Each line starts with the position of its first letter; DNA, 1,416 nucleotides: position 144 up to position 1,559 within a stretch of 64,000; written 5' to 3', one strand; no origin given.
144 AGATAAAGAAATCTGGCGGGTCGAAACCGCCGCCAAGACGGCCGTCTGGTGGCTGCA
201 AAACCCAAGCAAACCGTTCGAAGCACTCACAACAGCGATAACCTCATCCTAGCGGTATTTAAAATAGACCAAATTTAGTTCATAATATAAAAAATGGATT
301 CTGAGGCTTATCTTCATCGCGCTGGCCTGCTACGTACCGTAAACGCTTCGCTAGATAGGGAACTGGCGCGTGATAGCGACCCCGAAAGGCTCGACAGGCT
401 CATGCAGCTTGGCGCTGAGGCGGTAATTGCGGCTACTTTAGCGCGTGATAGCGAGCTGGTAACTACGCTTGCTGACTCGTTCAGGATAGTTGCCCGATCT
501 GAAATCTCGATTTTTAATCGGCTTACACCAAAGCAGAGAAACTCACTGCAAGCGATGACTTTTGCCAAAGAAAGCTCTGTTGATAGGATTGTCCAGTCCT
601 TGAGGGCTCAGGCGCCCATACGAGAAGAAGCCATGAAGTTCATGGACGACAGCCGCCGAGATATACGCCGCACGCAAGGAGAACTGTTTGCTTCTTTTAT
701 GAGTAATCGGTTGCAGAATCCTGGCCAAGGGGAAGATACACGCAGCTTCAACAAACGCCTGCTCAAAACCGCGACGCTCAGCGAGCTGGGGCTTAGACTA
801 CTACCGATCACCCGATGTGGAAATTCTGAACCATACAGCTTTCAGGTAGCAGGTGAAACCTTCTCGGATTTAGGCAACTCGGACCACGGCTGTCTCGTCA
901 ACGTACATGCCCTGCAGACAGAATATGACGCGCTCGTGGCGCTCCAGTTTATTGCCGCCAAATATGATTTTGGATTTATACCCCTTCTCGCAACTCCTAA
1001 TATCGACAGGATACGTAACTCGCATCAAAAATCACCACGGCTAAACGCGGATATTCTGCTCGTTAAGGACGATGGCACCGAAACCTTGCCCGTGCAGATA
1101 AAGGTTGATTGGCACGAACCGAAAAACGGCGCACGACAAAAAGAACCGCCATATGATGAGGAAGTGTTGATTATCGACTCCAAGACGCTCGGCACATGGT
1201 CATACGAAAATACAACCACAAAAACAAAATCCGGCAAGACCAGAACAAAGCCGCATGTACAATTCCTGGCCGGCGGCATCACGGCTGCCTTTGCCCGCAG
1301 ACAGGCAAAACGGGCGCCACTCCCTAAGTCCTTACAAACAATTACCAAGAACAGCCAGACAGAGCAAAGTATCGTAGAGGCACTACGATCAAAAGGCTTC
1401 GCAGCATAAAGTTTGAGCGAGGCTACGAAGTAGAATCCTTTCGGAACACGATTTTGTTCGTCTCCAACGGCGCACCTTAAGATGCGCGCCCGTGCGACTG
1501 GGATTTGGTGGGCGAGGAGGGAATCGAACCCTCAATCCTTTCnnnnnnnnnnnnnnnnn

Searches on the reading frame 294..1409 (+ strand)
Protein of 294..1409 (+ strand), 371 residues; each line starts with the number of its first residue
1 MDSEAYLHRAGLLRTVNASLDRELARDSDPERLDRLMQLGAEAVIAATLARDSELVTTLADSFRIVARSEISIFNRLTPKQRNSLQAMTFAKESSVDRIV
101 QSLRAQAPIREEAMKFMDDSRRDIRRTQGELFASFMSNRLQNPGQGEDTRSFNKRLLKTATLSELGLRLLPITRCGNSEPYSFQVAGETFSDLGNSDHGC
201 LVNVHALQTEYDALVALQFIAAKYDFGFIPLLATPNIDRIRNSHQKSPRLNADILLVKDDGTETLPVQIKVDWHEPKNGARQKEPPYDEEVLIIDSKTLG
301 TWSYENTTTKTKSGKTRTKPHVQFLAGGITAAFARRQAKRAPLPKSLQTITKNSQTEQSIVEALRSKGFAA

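Call 76: search_protein_families(library=pfam, proteins=[window:294-1409:+], max_evalue=0.001)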
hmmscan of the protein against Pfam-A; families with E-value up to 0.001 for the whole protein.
window:294-1409:+ (371 aa): 0 families

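Call 88: find_encoding_contigs(protein=window:294-1409:+, flank=10000, max_places=2)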
Protein window:294-1409:+ (371 aa): 2 contigs read that carry it; 2 places shown.
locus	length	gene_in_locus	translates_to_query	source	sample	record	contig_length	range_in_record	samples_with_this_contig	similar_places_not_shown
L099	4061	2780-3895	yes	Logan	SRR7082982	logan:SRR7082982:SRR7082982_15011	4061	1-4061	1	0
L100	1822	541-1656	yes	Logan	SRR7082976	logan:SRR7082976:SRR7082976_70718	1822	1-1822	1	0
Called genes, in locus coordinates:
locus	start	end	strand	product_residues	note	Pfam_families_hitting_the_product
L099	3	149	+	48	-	?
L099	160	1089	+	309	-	PF00561:Abhydrolase_1, PF12146:Hydrolase_4, PF12697:Abhydrolase_6 (weak), PF03096:Ndr (weak)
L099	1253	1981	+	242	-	PF00702:Hydrolase, PF08282:Hydrolase_3 (faint), PF12710:HAD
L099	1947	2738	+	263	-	-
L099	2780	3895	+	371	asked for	-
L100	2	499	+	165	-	?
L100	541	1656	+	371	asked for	-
